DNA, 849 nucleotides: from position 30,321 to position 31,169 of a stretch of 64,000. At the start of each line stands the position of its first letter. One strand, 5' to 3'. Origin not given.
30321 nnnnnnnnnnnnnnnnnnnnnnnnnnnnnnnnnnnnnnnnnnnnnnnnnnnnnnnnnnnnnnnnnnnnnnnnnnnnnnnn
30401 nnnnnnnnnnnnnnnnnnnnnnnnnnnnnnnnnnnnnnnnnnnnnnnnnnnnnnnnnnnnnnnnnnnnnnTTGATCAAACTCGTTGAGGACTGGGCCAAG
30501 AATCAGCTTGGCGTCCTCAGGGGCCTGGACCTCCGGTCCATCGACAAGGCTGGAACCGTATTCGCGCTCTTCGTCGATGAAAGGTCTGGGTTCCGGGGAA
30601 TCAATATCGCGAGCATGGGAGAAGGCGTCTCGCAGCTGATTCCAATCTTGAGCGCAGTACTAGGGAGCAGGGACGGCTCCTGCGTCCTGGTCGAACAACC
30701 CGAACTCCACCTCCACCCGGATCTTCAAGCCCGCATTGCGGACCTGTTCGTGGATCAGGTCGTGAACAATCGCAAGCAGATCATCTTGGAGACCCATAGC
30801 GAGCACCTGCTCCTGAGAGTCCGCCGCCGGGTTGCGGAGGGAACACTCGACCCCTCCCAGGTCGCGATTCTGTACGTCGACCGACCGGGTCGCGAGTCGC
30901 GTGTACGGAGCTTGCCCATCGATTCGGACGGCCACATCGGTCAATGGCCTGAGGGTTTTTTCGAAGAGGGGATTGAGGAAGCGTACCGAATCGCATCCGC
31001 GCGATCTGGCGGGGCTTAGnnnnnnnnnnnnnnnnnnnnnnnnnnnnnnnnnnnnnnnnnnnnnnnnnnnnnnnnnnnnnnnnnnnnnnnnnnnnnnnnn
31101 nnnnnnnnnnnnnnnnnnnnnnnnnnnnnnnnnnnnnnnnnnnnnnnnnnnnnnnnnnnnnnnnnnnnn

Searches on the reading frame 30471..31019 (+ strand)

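Call 60: search_protein_families(library=pfam, proteins=[window:30471-31019:+], max_evalue=0.001)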
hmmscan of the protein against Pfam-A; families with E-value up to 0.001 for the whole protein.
window:30471-31019:+ (182 aa): 3 families
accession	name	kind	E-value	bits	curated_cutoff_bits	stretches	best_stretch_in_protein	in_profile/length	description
PF13304.12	AAA_21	-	1.9e-15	58.2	27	1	36-114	225-303/304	AAA domain, putative AbiEii toxin, Type IV TA system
PF13175.12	AAA_15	-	4.2e-14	53.4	32.1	1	43-113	295-373/374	AAA ATPase domain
PF12476.13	DUF3696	-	8.1e-10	39.2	22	1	126-166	1-44/52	Protein of unknown function (DUF3696)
